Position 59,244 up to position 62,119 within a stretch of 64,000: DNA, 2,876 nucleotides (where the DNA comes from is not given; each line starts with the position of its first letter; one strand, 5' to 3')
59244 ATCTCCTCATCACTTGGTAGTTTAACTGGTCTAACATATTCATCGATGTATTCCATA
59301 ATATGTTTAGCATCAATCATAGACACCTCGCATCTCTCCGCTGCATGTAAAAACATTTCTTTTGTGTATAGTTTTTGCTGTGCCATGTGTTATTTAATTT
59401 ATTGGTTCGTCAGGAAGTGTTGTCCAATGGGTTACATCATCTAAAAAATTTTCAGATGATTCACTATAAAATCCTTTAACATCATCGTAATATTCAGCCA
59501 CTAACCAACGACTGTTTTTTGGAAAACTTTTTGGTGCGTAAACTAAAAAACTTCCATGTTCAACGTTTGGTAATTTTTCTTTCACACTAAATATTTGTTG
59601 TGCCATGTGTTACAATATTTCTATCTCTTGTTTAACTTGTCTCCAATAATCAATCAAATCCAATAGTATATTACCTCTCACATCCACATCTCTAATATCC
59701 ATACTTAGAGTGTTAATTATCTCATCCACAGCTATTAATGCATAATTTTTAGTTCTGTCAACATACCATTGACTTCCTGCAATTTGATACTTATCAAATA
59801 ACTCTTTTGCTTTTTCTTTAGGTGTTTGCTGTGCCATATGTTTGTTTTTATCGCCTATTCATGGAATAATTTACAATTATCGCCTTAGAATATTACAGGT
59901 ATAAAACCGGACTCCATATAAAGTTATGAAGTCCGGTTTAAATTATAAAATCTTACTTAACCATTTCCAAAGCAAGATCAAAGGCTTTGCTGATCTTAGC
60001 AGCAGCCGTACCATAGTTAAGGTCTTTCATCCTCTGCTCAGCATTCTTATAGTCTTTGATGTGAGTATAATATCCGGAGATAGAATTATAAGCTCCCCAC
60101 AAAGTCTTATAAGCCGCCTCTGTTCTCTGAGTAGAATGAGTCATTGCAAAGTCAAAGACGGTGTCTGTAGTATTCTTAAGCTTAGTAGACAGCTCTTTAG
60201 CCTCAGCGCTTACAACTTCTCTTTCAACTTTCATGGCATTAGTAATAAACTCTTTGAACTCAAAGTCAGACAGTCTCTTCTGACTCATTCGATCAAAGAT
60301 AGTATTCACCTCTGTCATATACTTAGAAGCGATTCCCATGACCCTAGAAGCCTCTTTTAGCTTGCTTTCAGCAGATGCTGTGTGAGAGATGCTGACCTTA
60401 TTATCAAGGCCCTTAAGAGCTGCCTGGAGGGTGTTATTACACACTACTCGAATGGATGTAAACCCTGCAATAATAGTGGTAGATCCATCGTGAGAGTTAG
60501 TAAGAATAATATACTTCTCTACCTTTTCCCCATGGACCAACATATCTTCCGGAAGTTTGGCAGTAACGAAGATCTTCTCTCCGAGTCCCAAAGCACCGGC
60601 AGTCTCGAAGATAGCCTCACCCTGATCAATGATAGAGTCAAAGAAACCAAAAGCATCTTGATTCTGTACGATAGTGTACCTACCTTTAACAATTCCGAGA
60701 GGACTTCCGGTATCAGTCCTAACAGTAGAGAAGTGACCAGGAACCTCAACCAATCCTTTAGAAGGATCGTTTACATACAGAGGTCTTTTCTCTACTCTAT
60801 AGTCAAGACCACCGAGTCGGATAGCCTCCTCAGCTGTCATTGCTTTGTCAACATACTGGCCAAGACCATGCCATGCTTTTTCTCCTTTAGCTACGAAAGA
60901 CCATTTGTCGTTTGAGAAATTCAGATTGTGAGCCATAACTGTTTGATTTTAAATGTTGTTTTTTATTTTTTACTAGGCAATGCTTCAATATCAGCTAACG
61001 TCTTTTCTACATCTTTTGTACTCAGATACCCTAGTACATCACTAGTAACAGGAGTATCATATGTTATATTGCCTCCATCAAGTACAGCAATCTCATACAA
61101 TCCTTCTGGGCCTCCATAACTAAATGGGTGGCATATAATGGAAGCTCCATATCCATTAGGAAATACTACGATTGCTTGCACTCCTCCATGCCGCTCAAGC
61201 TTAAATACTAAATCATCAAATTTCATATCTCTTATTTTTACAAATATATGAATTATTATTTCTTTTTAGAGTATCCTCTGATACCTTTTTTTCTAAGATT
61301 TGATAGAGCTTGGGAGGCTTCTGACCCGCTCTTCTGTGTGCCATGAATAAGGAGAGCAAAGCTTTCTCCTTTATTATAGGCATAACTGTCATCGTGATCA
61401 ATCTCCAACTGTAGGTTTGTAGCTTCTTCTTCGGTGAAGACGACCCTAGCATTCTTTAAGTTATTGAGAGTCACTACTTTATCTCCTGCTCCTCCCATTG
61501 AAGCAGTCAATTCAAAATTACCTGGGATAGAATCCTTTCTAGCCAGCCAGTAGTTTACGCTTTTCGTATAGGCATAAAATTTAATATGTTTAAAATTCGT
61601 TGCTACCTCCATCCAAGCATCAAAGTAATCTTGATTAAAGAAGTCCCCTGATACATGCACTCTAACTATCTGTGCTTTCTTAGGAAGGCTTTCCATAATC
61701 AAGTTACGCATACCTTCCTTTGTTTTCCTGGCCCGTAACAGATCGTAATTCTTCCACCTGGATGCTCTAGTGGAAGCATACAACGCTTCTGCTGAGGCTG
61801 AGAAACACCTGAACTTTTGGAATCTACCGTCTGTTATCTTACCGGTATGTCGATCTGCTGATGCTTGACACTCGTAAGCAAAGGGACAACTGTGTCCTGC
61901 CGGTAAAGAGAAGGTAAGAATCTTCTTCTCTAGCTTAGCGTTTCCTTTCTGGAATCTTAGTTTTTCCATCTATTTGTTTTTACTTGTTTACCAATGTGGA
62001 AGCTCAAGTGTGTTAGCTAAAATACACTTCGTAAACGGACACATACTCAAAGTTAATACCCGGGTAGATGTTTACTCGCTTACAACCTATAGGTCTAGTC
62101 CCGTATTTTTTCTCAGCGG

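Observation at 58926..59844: Five consecutive small genes begin with the same ~19-nt motif spanning the start codon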

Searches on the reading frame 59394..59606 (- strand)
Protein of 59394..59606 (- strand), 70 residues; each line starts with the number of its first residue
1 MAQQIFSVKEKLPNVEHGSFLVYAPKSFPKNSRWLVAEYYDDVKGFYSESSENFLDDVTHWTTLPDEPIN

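Call 10: search_protein_families(library=pfam, proteins=[window:59394-59606:-], max_evalue=0.1)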
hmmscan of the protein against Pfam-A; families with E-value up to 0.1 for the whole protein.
window:59394-59606:- (70 aa): 1 family
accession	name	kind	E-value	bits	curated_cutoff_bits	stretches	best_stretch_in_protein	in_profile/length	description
PF04448.17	DUF551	-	2.8e-06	28.5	22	1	7-68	4-67/68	Protein of unknown function (DUF551)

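Call 26: find_encoding_contigs(protein=window:59394-59606:-, flank=6000, max_places=10)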
Protein window:59394-59606:- (70 aa): 23 contigs read that carry it; 10 places shown.
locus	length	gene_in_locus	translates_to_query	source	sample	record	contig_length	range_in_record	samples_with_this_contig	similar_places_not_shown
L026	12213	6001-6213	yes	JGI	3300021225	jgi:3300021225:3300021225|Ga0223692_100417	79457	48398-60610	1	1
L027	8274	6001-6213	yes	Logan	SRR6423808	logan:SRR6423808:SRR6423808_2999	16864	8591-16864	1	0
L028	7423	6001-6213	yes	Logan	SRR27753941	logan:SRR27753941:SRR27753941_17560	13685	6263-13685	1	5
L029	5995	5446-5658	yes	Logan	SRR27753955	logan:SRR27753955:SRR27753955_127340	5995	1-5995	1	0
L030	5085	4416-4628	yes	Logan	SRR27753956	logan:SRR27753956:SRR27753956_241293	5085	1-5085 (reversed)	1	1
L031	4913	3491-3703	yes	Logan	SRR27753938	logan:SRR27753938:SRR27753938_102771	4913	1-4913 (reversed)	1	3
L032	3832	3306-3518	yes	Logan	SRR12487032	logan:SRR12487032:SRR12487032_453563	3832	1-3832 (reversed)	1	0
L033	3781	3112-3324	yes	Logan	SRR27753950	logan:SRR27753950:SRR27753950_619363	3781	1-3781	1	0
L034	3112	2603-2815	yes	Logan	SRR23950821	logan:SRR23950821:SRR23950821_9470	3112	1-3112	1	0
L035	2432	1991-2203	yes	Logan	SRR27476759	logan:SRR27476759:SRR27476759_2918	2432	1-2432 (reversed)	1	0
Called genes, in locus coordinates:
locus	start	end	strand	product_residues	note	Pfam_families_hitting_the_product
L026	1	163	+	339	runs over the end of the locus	-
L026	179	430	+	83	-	-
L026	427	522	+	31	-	-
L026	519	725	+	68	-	-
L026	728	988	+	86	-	-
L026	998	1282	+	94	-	-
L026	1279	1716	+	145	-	-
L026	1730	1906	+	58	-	-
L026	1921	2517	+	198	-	-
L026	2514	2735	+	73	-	-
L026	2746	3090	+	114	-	-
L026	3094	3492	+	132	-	PF13671:AAA_33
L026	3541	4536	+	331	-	PF09511:RNA_lig_T4_1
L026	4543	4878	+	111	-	-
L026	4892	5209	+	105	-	-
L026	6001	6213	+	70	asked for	PF04448:DUF551 (weak)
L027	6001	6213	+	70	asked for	PF04448:DUF551 (weak)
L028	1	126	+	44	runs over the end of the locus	-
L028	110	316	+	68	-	-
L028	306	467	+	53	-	-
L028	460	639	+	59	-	-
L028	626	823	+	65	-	-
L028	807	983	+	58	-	-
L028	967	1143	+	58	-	-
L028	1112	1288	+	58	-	-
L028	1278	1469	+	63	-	-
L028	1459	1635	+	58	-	-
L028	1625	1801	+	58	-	-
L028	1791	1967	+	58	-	-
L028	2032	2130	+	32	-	-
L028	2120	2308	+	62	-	-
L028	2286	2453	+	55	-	-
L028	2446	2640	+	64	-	-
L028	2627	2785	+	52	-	-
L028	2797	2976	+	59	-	-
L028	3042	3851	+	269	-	-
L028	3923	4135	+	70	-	-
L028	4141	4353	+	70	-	-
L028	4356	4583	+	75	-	-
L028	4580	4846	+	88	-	-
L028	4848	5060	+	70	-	-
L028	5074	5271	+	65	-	-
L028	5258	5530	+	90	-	-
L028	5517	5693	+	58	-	-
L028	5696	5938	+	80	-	-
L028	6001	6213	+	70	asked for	PF04448:DUF551 (weak)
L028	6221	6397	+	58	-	-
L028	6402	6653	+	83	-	-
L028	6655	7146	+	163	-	PF13392:HNH_3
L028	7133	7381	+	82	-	-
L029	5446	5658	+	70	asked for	PF04448:DUF551 (weak)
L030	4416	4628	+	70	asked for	PF04448:DUF551 (weak)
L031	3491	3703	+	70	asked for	PF04448:DUF551 (weak)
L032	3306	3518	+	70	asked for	PF04448:DUF551 (weak)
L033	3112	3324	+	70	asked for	PF04448:DUF551 (weak)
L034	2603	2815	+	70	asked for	PF04448:DUF551 (weak)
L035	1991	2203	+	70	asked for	PF04448:DUF551 (weak)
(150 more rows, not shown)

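Call 31: search_protein_families(library=phrogs, proteins=[window:59394-59606:-], max_evalue=0.001)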
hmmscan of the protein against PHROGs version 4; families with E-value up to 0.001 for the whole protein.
window:59394-59606:- (70 aa): 2 families
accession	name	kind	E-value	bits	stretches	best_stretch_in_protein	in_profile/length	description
phrog_7704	-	unknown function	8e-05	23.6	1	7-69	111-170/173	-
phrog_924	-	unknown function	0.0007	20.3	1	7-68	94-150/267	-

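Call 62: search_protein_families(library=pfam, proteins=[L028:6655-7146:+], max_evalue=0.01)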
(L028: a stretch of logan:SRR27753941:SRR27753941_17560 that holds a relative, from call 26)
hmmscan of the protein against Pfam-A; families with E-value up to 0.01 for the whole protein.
L028:6655-7146:+ (163 aa): 2 families
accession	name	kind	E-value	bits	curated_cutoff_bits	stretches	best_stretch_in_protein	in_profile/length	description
PF13392.12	HNH_3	-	2e-10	40.5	24.8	1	58-99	4-45/46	HNH endonuclease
PF07453.19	NUMOD1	-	0.0042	17.7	22.8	0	118-141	8-31/37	NUMOD1 domain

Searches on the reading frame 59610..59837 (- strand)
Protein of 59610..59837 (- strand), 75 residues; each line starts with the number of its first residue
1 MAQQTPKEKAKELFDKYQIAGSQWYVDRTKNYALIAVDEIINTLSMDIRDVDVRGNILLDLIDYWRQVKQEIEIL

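Call 10: search_protein_families(library=pfam, proteins=[window:59610-59837:-], max_evalue=0.1)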
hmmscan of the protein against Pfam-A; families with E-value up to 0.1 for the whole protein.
window:59610-59837:- (75 aa): 0 families

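Call 31: search_protein_families(library=phrogs, proteins=[window:59610-59837:-], max_evalue=0.001)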
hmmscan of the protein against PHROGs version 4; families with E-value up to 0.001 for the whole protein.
window:59610-59837:- (75 aa): 1 family
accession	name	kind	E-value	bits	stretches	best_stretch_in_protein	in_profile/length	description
phrog_21441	-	unknown function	4e-10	40.9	1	6-74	3-74/75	-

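Call 49: find_homologous_proteins(query=window:59610-59837:-, max_evalue=0.001)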
Query window:59610-59837:- (75 aa): 267 proteins with E <= 0.001 among 561 candidates; the best 120 are listed.
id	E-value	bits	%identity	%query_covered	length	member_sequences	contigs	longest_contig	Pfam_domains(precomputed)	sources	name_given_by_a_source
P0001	5.1e-41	155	99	100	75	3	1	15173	-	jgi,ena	-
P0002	1.6e-22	96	70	95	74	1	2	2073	-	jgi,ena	-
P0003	5.7e-22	95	61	100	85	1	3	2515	-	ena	-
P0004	1.0e-21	94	67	95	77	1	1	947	-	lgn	-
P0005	1.2e-20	90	69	95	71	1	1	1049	-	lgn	-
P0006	1.8e-20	90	69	95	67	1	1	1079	-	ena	-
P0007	2.0e-20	90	69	95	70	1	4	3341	-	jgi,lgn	jgi:hypothetical protein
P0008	2.6e-20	89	67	95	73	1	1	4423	-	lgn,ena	-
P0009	2.7e-20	89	67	95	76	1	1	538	-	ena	-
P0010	3.1e-20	89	68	95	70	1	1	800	-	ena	-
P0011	5.2e-20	88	69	92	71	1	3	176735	-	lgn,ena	-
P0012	6.5e-20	88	68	96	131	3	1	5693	-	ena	-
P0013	7.3e-20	88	67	95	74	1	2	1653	-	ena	-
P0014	7.7e-20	88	66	95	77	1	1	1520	-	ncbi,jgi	-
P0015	8.2e-20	88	70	95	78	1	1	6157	-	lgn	-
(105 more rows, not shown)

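Call 63: find_encoding_contigs(protein=P0001, flank=5000, max_places=5)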
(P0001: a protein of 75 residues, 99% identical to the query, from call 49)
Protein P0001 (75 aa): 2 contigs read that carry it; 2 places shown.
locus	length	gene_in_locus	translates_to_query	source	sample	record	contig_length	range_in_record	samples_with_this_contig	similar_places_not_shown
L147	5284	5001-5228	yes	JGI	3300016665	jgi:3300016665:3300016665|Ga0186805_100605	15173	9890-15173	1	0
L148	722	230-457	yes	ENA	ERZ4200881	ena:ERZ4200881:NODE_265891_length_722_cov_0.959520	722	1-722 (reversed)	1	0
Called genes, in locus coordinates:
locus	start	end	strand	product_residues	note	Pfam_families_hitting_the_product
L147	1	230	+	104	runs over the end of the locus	-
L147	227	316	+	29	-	-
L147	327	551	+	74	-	-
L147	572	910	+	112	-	-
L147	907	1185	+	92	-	-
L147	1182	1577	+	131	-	-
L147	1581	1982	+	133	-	-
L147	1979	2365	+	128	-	-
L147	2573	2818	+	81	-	-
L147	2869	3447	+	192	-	-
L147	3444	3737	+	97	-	-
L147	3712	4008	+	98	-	-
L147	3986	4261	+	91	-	-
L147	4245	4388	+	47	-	-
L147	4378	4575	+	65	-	-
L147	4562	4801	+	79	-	-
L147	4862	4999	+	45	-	-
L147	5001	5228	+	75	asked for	-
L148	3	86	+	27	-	?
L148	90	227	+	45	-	-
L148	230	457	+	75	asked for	-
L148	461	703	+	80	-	-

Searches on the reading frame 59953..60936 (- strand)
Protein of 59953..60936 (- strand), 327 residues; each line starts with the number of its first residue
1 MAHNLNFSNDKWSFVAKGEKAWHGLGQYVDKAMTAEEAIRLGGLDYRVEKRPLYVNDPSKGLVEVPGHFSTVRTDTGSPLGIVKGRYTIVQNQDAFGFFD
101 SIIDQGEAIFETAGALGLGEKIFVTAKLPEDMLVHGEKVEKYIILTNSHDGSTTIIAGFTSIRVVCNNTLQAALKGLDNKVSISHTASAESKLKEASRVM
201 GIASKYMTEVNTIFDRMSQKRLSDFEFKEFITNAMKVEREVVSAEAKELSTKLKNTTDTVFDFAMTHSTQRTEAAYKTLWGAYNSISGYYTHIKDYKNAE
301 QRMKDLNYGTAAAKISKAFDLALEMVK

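Call 10: search_protein_families(library=pfam, proteins=[window:59953-60936:-], max_evalue=0.1)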
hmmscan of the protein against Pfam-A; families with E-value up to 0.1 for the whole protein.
window:59953-60936:- (327 aa): 4 families
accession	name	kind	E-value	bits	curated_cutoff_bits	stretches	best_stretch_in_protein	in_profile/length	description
PF06067.16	DUF932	-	2.4e-57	194.8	23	1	79-302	1-222/227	Domain of unknown function (DUF932)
PF04353.18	Rsd_AlgQ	-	0.029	14.8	35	1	225-279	70-124/150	Regulator of RNA polymerase sigma(70) subunit, Rsd/AlgQ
PF16392.11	DUF5001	-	0.038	14.4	23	1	243-272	10-37/86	Ig-like domain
PF20251.4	Big_14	-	0.061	13.7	27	0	234-271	6-43/104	Bacterial Ig-like domain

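Call 11: find_related_loci(query=window:59953-60936:-, collection=viral_contigs, flank=8000)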
Query window:59953-60936:- (327 aa) in viral_contigs; peptide patterns used: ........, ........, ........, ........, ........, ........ (x = any residue, [..] = any of these).
14 stretches matched a pattern; 7 encode a relative of the query (tblastn E <= 1e-3); 7 distinct loci.
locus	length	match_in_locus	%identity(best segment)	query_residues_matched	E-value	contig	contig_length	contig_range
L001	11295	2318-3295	73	1-326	2e-172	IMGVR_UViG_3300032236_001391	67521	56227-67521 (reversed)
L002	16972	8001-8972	74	1-326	9e-162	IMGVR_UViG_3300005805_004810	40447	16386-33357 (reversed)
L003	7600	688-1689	53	1-326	5e-117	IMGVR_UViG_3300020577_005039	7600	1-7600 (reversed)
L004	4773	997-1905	27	18-324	3e-27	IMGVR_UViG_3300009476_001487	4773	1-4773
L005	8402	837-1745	27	18-324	4e-27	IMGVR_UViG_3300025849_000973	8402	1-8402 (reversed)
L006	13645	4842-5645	26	19-292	5e-26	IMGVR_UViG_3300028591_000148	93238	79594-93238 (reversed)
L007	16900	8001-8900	27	19-327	2e-27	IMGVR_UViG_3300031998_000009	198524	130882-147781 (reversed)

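Call 30: search_dna_similar(query=window:59953-60936:-, collection=phages, mode=protein, max_rows=15)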
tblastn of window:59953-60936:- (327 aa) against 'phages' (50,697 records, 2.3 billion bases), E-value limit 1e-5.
Records with a match: 523; places in all: 609; records where one place covers at least 80% of the query: 369.
Best place of each record, by identity: <60% 523.
By first word of the organism name: Mycobacterium 181; Streptomyces 116; Microbacterium 57; Arthrobacter 50; Gordonia 28; Stenotrophomonas 16; uncultured 15; Rhodococcus 9; Sinorhizobium 7; CrAssphage 7; and 19 more.
By host as written in the record: Mycobacterium smegmatis mc2 155 103; Streptomyces griseus ATCC 10137 51; - 42; Mycobacterium smegmatis mc#155 36; Arthrobacter sp. ATCC 21022 33; Streptomyces lividans JI 1326 29; Microbacterium foliorum NRRL B-24224 SEA 22; Microbacterium foliorum NRRL B-24224 20; and 58 more.
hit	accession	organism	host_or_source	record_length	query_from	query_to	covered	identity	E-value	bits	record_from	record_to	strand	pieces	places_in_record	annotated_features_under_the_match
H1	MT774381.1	uncultured phage cr3_1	human feces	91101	7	326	98%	33.6%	5e-51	187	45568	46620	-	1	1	hypothetical protein (x2)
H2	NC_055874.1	uncultured phage cr3_1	human feces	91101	7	326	98%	33.6%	5e-51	187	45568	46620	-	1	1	hypothetical protein (x2)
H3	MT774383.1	uncultured phage cr11_1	human feces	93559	2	318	97%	33.7%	8e-51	186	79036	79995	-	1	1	hypothetical protein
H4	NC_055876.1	uncultured phage cr11_1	human feces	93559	2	318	97%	33.7%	8e-51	186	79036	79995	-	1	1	hypothetical protein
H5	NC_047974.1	Gordonia phage Jace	Rhodococcus erythropolis RIA 643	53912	1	321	98%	33.0%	1e-43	166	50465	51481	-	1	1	91: hypothetical protein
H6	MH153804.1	Gordonia phage Jace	Rhodococcus erythropolis RIA 643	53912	1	321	98%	33.0%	1e-43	166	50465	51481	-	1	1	91: hypothetical protein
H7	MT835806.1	Bacteriophage sp.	human fecal samples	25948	29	325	91%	35.0%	5e-54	195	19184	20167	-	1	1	record has no annotation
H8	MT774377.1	uncultured phage cr107_1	human feces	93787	1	326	100%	31.8%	3e-44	167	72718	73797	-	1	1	hypothetical protein | lysine biosynthesis protein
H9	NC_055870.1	uncultured phage cr107_1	human feces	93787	1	326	100%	31.8%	3e-44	167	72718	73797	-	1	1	hypothetical protein | lysine biosynthesis protein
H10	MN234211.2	Arthrobacter phage Mimi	Arthrobacter globiformis NRRL B-2979 SEA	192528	1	306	94%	33.3%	1e-39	154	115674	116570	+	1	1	175: hypothetical protein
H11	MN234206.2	Arthrobacter phage Racecar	Arthrobacter globiformis NRRL B-2979 SEA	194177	1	306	94%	33.3%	1e-39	154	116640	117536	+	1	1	176: hypothetical protein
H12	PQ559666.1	Arthrobacter phage Talia1610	Arthrobacter globiformis B-2979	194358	1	306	94%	33.3%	1e-39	154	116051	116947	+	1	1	176: hypothetical protein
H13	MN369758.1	Gordonia phage NHagos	Gordonia rubripertincta NRRL B-16540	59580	1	302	92%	33.8%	6e-40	154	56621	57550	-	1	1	76: hypothetical protein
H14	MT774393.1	uncultured phage cr127_1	human feces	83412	4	323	98%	31.6%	1e-42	162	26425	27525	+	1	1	hypothetical protein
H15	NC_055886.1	uncultured phage cr127_1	human feces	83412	4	323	98%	31.6%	1e-42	162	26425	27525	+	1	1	hypothetical protein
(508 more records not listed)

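Call 32: search_dna_similar(query=L002:11260-11526:+, collection=phages, mode=protein, max_evalue=0.01, max_rows=40)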
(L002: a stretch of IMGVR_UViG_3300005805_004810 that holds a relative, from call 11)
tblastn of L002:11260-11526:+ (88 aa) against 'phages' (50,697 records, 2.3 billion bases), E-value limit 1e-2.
No match.

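Call 61: search_protein_families(library=phrogs, proteins=[L002:11260-11526:+, L002:10622-10816:+], max_evalue=0.01)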
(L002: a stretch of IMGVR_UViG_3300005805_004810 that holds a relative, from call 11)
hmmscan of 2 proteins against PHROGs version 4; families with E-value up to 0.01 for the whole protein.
L002:11260-11526:+ (88 aa): 1 family
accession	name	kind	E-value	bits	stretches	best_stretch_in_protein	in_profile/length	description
phrog_32071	-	unknown function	0.0073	17.4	1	11-86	7-84/119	-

L002:10622-10816:+ (64 aa): 0 families

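Call 62: search_protein_families(library=pfam, proteins=[L002:11260-11526:+, L002:10622-10816:+], max_evalue=0.01)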
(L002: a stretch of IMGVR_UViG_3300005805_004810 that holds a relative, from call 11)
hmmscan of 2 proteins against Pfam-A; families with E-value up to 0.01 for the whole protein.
L002:11260-11526:+ (88 aa): 0 families

L002:10622-10816:+ (64 aa): 0 families

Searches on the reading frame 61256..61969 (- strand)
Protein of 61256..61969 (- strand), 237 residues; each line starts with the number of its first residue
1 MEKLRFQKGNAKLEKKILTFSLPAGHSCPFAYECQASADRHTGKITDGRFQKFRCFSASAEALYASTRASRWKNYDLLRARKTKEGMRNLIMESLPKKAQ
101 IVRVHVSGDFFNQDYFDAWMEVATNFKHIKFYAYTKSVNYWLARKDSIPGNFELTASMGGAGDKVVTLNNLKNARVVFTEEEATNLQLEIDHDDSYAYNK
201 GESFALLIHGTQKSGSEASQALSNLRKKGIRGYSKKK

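Call 10: search_protein_families(library=pfam, proteins=[window:61256-61969:-], max_evalue=0.1)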
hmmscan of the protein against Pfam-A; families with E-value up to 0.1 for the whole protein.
window:61256-61969:- (237 aa): 1 family
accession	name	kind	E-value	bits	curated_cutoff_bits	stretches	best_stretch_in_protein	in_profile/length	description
PF17338.8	GP88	-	3.3e-39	135.5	24.4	1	6-219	3-223/230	Gene product 88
